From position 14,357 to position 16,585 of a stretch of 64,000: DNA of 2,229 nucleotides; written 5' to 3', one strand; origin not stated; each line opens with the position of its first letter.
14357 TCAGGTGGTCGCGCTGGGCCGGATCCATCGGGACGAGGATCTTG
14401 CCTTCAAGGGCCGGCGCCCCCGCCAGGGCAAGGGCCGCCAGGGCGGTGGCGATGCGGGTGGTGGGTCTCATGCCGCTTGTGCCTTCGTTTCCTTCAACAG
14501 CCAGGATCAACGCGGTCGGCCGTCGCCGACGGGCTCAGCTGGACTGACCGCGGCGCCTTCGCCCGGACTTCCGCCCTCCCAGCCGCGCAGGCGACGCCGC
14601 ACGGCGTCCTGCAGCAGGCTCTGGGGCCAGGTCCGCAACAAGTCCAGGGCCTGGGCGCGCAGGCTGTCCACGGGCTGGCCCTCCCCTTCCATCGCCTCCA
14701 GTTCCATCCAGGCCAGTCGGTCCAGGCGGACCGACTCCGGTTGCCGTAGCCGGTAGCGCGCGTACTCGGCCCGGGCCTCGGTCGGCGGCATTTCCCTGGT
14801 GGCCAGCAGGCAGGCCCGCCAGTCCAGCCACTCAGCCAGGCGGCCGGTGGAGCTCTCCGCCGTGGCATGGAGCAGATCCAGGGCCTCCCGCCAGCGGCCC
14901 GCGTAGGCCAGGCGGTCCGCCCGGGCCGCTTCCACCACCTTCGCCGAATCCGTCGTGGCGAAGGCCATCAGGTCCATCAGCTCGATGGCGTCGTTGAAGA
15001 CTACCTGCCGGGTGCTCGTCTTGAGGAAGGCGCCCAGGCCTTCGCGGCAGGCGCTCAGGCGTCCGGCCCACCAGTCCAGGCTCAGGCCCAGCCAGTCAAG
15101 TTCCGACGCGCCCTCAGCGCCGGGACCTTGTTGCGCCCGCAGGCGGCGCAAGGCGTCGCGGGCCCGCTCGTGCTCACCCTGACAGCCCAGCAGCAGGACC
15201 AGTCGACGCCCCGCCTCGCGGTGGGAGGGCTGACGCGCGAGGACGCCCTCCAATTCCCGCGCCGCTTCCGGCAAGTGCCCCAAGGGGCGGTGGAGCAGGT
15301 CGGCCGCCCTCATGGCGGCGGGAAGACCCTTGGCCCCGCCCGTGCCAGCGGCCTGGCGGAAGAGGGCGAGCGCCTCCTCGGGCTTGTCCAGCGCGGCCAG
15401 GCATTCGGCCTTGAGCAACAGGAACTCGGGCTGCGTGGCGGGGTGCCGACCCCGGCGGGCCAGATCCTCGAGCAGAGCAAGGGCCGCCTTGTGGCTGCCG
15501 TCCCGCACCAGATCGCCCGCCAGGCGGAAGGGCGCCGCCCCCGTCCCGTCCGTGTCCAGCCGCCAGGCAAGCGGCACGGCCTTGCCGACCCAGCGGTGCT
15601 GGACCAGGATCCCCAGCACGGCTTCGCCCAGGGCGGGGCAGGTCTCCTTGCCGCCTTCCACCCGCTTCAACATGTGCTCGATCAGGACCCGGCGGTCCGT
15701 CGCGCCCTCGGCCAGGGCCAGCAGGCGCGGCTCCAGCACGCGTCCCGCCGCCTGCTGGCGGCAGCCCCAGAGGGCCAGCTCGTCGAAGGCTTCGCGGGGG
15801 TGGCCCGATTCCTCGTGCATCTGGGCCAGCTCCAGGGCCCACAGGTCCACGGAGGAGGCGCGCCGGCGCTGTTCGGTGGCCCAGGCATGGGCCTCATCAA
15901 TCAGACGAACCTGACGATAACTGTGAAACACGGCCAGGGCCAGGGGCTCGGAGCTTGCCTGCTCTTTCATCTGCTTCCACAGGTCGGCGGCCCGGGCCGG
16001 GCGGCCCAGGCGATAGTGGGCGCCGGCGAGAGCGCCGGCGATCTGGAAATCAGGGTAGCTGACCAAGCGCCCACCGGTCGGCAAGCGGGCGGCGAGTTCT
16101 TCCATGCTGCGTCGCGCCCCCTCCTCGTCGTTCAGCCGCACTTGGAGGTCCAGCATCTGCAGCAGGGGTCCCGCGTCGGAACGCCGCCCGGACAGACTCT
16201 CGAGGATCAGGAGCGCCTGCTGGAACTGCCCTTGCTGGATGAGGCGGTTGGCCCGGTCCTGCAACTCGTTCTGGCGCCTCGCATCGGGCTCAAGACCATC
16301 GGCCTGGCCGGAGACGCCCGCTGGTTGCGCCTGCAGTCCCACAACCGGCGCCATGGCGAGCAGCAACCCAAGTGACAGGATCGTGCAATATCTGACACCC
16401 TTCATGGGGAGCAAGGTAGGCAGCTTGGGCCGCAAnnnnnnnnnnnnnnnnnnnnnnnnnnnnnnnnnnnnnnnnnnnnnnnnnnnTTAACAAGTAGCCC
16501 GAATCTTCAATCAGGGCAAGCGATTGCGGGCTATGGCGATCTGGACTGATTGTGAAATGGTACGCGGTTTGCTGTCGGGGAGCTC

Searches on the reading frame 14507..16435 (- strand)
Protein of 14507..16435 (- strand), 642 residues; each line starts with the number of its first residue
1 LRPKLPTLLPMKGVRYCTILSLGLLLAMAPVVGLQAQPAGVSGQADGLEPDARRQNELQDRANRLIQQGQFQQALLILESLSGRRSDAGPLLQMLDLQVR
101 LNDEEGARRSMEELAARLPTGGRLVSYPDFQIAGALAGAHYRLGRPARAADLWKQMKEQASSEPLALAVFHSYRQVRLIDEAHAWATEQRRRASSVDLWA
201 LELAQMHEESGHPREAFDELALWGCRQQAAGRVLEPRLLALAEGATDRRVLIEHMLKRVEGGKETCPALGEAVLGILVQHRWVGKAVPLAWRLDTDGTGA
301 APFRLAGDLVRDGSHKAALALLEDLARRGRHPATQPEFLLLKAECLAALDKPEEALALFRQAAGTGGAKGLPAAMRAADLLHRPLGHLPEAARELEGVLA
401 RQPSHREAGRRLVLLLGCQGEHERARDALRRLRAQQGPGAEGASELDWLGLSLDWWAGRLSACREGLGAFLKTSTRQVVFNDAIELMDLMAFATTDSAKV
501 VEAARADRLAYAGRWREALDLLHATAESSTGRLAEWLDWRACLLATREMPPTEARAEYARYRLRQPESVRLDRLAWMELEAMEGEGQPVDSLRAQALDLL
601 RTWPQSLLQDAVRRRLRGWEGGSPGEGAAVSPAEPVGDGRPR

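Call 27: search_protein_families(library=pfam, proteins=[window:14507-16435:-], max_evalue=0.0001)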
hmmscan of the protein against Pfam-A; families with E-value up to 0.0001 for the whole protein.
window:14507-16435:- (642 aa): 4 families
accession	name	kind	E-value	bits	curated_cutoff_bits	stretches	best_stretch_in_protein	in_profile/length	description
PF14559.12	TPR_19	-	3.2e-09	37.4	25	0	310-362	2-51/68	Tetratricopeptide repeat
PF12895.13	ANAPC3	-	1e-08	35.7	27.2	0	305-360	29-80/82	Anaphase-promoting complex, cyclosome, subunit 3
PF13432.12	TPR_16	-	4.6e-07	30.6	32.7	0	305-363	3-58/65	Tetratricopeptide repeat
PF13428.12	TPR_14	-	3.5e-06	27.6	23.5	0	336-363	1-28/44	Tetratricopeptide repeat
